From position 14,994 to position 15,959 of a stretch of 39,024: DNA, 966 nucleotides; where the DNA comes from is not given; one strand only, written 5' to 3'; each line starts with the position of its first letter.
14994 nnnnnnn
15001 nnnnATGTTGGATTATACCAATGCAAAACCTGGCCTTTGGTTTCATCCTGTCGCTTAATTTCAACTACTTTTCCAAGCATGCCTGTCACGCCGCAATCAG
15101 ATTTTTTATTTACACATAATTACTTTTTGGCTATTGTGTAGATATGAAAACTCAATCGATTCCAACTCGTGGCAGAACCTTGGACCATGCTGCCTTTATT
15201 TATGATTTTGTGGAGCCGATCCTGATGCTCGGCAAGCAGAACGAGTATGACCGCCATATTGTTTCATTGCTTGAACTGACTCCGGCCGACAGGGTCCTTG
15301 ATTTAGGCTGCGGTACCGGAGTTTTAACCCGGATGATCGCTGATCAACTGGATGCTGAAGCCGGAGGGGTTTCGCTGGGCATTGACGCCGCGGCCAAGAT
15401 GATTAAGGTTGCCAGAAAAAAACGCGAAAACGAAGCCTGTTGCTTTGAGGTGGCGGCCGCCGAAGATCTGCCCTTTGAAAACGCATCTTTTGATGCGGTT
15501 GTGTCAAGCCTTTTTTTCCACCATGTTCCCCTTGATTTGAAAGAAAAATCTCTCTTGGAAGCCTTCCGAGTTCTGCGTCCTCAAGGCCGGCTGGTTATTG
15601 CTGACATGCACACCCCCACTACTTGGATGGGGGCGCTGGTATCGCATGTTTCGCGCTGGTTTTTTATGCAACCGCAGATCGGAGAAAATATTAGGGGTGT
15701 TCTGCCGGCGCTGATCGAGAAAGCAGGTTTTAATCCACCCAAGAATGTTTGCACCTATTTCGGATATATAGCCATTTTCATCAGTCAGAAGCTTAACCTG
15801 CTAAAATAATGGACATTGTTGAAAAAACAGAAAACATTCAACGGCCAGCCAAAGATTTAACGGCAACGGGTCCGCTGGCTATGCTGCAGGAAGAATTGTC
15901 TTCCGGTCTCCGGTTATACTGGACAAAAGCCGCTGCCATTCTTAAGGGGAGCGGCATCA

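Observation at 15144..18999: Five-gene translationally coupled operon: SAM methyltransferase + degenerate polyprenyl-synthase-like protein + MacB/LolE-type ABC pair + mini dihaem lipoprotein cytochrome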

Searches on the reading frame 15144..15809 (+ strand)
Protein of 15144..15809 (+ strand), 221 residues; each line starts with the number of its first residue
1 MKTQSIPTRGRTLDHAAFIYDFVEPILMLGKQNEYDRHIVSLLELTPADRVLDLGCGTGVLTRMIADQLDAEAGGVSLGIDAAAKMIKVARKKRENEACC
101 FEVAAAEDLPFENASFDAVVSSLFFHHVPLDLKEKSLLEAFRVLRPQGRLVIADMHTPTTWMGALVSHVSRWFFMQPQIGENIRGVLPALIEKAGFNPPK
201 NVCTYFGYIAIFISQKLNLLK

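Call 4: search_protein_families(library=pfam, proteins=[window:15144-15809:+], max_evalue=0.1)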
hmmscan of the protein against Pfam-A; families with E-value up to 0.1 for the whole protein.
window:15144-15809:+ (221 aa): 17 families
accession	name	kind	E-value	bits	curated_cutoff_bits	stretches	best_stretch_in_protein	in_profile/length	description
PF08241.18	Methyltransf_11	-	7.1e-23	81.5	21.2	1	52-152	1-95/95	Methyltransferase domain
PF13649.12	Methyltransf_25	-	6.1e-22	78.6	27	1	51-148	1-97/97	Methyltransferase domain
PF13847.12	Methyltransf_31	-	1.5e-20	73.8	27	1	47-174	3-127/145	Methyltransferase domain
PF01209.24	Ubie_methyltran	-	8.5e-18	65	20.1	1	17-181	17-179/233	ubiE/COQ5 methyltransferase family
PF08242.18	Methyltransf_12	-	1.5e-14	54.9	30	1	52-150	1-98/98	Methyltransferase domain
PF13489.12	Methyltransf_23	-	5.2e-10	39.7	27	1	39-156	13-120/164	Methyltransferase domain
PF02353.26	CMAS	-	7.3e-10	39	27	1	32-157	47-169/273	Mycolic acid cyclopropane synthetase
PF05175.20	MTS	-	2e-08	34.5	23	1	40-152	24-138/170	Methyltransferase small domain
PF01135.25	PCMT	-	7.6e-06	26.3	20.3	1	39-98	65-122/210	Protein-L-isoaspartate(D-aspartate) O-methyltransferase (PCMT)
PF13679.12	Methyltransf_32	-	0.00014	22.3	27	1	43-97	21-76/143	Methyltransferase domain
PF20922.3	Anamorsin_N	-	0.00026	21.2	27.1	1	111-157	47-92/163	Anamorsin, N-terminal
PF06325.19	PrmA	-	0.00047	20.2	22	1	47-123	161-234/296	Ribosomal protein L11 methyltransferase (PrmA)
PF07021.18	MetW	-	0.00056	20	21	1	45-88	11-54/193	Methionine biosynthesis protein MetW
PF00398.26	RrnaAD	-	0.0011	18.5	24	1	38-70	21-53/263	Ribosomal RNA adenine dimethylase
PF03141.22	Methyltransf_29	-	0.0098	14.9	23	1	49-153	119-218/506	Putative S-adenosyl-L-methionine-dependent methyltransferase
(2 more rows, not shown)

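Call 5: search_protein_families(library=ncbifam, proteins=[window:15144-15809:+], max_evalue=0.1)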
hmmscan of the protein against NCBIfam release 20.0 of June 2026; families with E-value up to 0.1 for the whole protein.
window:15144-15809:+ (221 aa): 75 families (the best 25 are shown)
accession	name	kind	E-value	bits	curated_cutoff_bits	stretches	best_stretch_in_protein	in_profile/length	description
NF043040.1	corrin_prot_MT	hypoth_equivalog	3e-28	98.7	180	1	11-175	6-170/216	corrinoid protein-associated methyltransferase CpaM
NF047649.1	MTase_UXPK_star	exception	7.8e-26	90.7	460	1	41-197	71-224/283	methyltransferase/UXPK-star double selenoprotein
TIGR01934.1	MenG_MenH_UbiE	subfamily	2.6e-24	85.8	158.35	1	15-183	7-171/223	ubiquinone/menaquinone biosynthesis methyltransferase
NF001244.0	PRK00216.1-5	equivalog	1.4e-23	83.4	216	1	14-174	15-172/236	bifunctional demethylmenaquinone methyltransferase/2-methoxy-6-polyprenyl-1,4-benzoquinol methylase UbiE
NF041537.1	ArsM_AhpD_UU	exception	3.7e-21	75.3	510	1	41-202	70-228/345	arsenite methyltransferase/AhpD domain selenoprotein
NF041536.1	ArsM_DUF2284_UU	exception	1.8e-20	72.8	575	1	41-198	70-224/459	arsenite methyltransferase/DUF2284 domain selenoprotein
NF045667.1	MTase_DVU1556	equivalog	2e-20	73.2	155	1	37-158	12-125/213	DVU_1556 family methyltransferase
NF001241.0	PRK00216.1-2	equivalog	4.9e-20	72.2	327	1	13-161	17-156/231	demethylmenaquinone methyltransferase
NF052510.1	methyltran_MpqE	exception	8.3e-19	67.9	335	1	15-183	14-181/234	methyl-plastoquinone biosynthesis methyltransferase MpqE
NF008823.0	PRK11873.1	subfamily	1.2e-17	64.3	263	1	42-157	72-186/272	arsenite methyltransferase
NF001240.0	PRK00216.1-1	equivalog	6.1e-17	61.5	378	1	17-183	33-198/251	bifunctional demethylmenaquinone methyltransferase/2-methoxy-6-polyprenyl-1,4-benzoquinol methylase UbiE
NF038261.1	rhodoquin_RquA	equivalog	7.2e-16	58.6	175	1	28-162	32-163/218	rhodoquinone biosynthesis methyltransferase RquA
NF001242.0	PRK00216.1-3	equivalog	1.6e-15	57.2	351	1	17-183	38-205/258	bifunctional demethylmenaquinone methyltransferase/2-methoxy-6-polyprenyl-1,4-benzoquinol methylase UbiE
TIGR02072.1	BioC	equivalog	3.1e-15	56.6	184.95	1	32-155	16-135/244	malonyl-ACP O-methyltransferase BioC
NF001243.0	PRK00216.1-4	equivalog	9.4e-14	51.3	235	1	19-160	19-159/237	demethylmenaquinone methyltransferase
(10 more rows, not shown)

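Call 29: search_solved_structures(query=window:15144-15806:+, max_evalue=0.00001, show_alignments=1)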
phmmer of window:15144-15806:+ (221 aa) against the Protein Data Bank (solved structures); distinct sequences matched with E-value up to 0.00001: 39.
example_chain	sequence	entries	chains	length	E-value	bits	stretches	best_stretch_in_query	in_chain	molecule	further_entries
3bus_A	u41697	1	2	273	5.8e-15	59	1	38-156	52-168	Methyltransferase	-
8zc8_A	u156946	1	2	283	3.9e-13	53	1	42-156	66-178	MitM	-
21zq_A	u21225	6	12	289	4.1e-13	52.9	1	42-156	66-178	MitM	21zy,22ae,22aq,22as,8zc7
5gm1_A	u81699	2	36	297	6.5e-12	49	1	31-154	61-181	O-methylransferase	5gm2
6uak_A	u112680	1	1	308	3.1e-10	43.5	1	49-150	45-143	SAM dependent methyltransferase LahSB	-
6uv6_A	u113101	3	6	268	6.4e-10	42.5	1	38-155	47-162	D-glucose O-methyltransferase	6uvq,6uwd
9w6x_A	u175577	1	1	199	3e-09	40.3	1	47-204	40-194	YtkW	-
1xxl_A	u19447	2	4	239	3.1e-09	40.2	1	43-171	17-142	YcgJ protein | ycgJ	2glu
5wp5_A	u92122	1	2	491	3.6e-09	40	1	36-155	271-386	Phosphomethylethanolamine N-methyltransferase 2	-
5wp4_A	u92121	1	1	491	5e-09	39.6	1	36-160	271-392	Phosphoethanolamine N-methyltransferase 1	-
6f5z_A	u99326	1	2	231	1.6e-08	37.9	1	37-153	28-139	24-sterol C-methyltransferase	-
3ccf_A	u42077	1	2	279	1.7e-08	37.8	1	34-151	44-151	Cyclopropane-fatty-acyl-phospholipid synthase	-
4iv8_A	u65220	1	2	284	7.6e-08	35.7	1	38-155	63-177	Phosphoethanolamine N-methyltransferase,putative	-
2gs9_A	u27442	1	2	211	1.1e-07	35.2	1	45-162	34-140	Hypothetical protein TT1324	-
1ve3_A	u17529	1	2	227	1.1e-07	35.1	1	48-152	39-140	hypothetical protein PH0226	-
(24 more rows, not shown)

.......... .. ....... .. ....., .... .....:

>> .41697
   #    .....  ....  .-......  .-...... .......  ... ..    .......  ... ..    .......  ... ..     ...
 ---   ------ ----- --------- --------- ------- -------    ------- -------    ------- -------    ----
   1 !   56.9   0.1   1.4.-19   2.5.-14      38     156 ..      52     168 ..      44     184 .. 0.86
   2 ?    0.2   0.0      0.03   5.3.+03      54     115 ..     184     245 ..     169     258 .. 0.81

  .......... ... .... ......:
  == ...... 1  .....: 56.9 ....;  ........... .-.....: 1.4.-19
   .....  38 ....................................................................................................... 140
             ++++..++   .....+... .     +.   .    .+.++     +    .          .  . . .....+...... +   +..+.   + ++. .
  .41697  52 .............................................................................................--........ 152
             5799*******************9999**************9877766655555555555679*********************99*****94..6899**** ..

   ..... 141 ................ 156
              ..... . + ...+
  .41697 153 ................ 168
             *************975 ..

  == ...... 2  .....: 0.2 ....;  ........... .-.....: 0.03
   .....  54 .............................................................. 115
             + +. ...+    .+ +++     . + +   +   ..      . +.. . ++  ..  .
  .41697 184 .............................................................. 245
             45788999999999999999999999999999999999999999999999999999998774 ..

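Call 58: find_homologous_proteins(query=window:15144-15806:+, max_evalue=1e-10)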
Query window:15144-15806:+ (221 aa): 1162 proteins with E <= 1e-10 among 3442 candidates; the best 120 are listed.
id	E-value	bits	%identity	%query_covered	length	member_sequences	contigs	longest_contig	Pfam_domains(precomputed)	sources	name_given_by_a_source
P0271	4.6e-133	460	93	100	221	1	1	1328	PF13847.13,PF13489.13,PF02353.27,PF05175.21,PF13649.13,PF01135.26,PF01209.25,PF08241.19,PF08242.19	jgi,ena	-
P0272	3.2e-132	457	93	100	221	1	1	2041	PF13847.13,PF13489.13,PF02353.27,PF05175.21,PF13649.13,PF01135.26,PF01209.25,PF08241.19,PF08242.19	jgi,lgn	-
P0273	1.2e-131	455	91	100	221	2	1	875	PF13847.13,PF13489.13,PF02353.27,PF05175.21,PF13649.13,PF20922.4,PF01135.26,PF01209.25,PF08241.19,PF08242.19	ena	-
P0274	1.6e-131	455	92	100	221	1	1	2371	PF13847.13,PF13489.13,PF02353.27,PF05175.21,PF13649.13,PF01135.26,PF01209.25,PF08241.19,PF08242.19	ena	-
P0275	2.2e-126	438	89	100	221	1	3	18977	PF13847.13,PF13489.13,PF02353.27,PF05175.21,PF13649.13,PF01135.26,PF01209.25,PF08241.19,PF08242.19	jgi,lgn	jgi:ubiquinone/menaquinone biosynthesis C-methylase UbiE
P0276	2.5e-124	431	88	100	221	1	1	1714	PF13847.13,PF13489.13,PF02353.27,PF05175.21,PF13649.13,PF01135.26,PF01209.25,PF08241.19,PF08242.19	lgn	-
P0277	2.8e-124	431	88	99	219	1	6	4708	PF13847.13,PF13489.13,PF02353.27,PF05175.21,PF13649.13,PF20922.4,PF01135.26,PF01209.25,PF08241.19,PF08242.19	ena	-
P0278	5.0e-124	430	88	100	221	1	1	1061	PF13847.13,PF13489.13,PF02353.27,PF05175.21,PF13649.13,PF01135.26,PF01209.25,PF08241.19,PF08242.19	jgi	jgi:ubiquinone/menaquinone biosynthesis C-methylase UbiE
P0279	9.2e-124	429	86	100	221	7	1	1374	PF13847.13,PF13489.13,PF02353.27,PF05175.21,PF13649.13,PF20922.4,PF01209.25,PF08241.19,PF08242.19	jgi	-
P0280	1.0e-123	429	87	99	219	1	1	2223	PF13847.13,PF13489.13,PF02353.27,PF05175.21,PF13649.13,PF20922.4,PF01135.26,PF01209.25,PF08241.19,PF08242.19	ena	-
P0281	1.0e-123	429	86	100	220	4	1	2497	PF13847.13,PF13489.13,PF02353.27,PF05175.21,PF13649.13,PF20922.4,PF01135.26,PF01209.25,PF08241.19,PF08242.19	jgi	jgi:ubiquinone/menaquinone biosynthesis C-methylase UbiE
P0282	3.7e-123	427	87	99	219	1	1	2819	PF13847.13,PF13489.13,PF02353.27,PF05175.21,PF13649.13,PF20922.4,PF01135.26,PF01209.25,PF08241.19,PF08242.19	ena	-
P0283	1.3e-122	426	86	100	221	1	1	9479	PF13847.13,PF13489.13,PF02353.27,PF05175.21,PF13649.13,PF20922.4,PF01135.26,PF01209.25,PF08241.19,PF08242.19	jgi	jgi:ubiquinone/menaquinone biosynthesis C-methylase UbiE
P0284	1.6e-122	425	86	100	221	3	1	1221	PF13847.13,PF13489.13,PF02353.27,PF05175.21,PF13649.13,PF01135.26,PF01209.25,PF08241.19,PF08242.19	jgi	jgi:ubiquinone/menaquinone biosynthesis C-methylase UbiE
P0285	1.8e-122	425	86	100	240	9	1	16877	PF13847.13,PF13489.13,PF02353.27,PF05175.21,PF13649.13,PF01135.26,PF01209.25,PF08241.19,PF08242.19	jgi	jgi:ubiquinone/menaquinone biosynthesis C-methylase UbiE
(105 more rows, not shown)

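Call 64: predict_structure(alignment_id=A6)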
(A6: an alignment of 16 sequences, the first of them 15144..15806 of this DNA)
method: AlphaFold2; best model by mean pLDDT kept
length: 221 residues; sequences in the alignment: 16
mean_pLDDT: 74.9   pTM: 0.77
mean pLDDT of the five models: 74.9, 67.1, 63.6, 60.1, 57.3
residues with pLDDT >= 90: 72; 70-90: 64; 50-70: 59; < 50: 26
segments of 3 or more residues with pLDDT < 50: 1-14, 84-94
pLDDT, mean of each block of 10 residues (from residue 1): 31 51 63 86 95 78 90 89 49 55 77 95 69 89 95 77 71 59 72 93 80 86 39
secondary structure, 60 per line:
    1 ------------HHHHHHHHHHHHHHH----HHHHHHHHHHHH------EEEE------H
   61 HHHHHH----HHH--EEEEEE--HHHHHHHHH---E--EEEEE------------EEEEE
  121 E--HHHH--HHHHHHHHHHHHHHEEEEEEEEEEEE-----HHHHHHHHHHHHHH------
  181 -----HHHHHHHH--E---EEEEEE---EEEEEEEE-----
elements in order: H13-27 H32-43 E50-53 H60-66 E76-81 H84-92 E99-103 E116-121 H124-127 H130-143 E144-155 H161-174 H186-193 E200-205 E209-216

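Call 68: fold_search(model_id=the predicted structure, library=pdb)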
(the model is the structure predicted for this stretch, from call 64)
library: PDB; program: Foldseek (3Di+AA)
matches with E <= 10: 1911; with E <= 0.001: 1605
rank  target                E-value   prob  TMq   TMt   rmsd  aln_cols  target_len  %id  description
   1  3dtn_A                1.5e-13  1.00  0.65  0.65   9.5       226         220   21  Crystal structure of putative Methyltransferase-MM_2633 from Methanosarcina mazei . (released 2008-09-09)
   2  3l8d                  5.0e-13  1.00  0.58  0.63   7.1       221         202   18  Crystal structure of methyltransferase from Bacillus Thuringiensis (released 2010-01-12)
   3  4obw_C                9.8e-13  1.00  0.72  0.68   4.7       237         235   20  crystal structure of yeast Coq5 in the SAM bound form (released 2014-08-06)
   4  8zc7_B                1.1e-12  1.00  0.61  0.51   6.6       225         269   24  Crystallographic analysis of MitM, which catalyzes the post-mitosane modification in mitomycin biosynthesis (released 2024-11-27)
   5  6uv6_C                1.5e-12  1.00  0.64  0.54   4.1       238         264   21  AtmM with bound rebeccamycin analogue (released 2020-11-25)
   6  8zc7_A                1.7e-12  1.00  0.63  0.53   4.7       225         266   24  Crystallographic analysis of MitM, which catalyzes the post-mitosane modification in mitomycin biosynthesis (released 2024-11-27)
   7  8zc8_A                1.7e-12  1.00  0.63  0.52   5.9       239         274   23  The structure of MitM and mitomycin A with SAH in mitomycin (released 2024-11-27)
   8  4obw_A                1.9e-12  1.00  0.72  0.69   4.3       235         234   20  crystal structure of yeast Coq5 in the SAM bound form (released 2014-08-06)
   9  5gm2_M                1.9e-12  1.00  0.54  0.46  11.7       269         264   18  Crystal structure of methyltransferase TleD complexed with SAH and teleocidin A1 (released 2016-09-28)
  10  8zc8_B                2.0e-12  1.00  0.62  0.50   4.5       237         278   22  The structure of MitM and mitomycin A with SAH in mitomycin (released 2024-11-27)
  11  6f5z_A                2.3e-12  1.00  0.66  0.65   5.0       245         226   18  Complex between the Haloferax volcanii Trm112 methyltransferase activator and the Hvo_0019 putative methyltransferase (released 2018-07-11)
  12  5gm2_L                2.3e-12  1.00  0.53  0.45   9.0       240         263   21  Crystal structure of methyltransferase TleD complexed with SAH and teleocidin A1 (released 2016-09-28)
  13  6uv6_A                2.4e-12  1.00  0.64  0.55   4.0       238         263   21  AtmM with bound rebeccamycin analogue (released 2020-11-25)
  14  9fcy_A                2.7e-12  1.00  0.60  0.63   7.9       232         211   20  CysG(N-16)-R21K mutant in complex with SAH from Kitasatospora cystarginea (released 2024-08-21)
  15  4obw_B                2.9e-12  1.00  0.71  0.68   4.9       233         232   19  crystal structure of yeast Coq5 in the SAM bound form (released 2014-08-06)
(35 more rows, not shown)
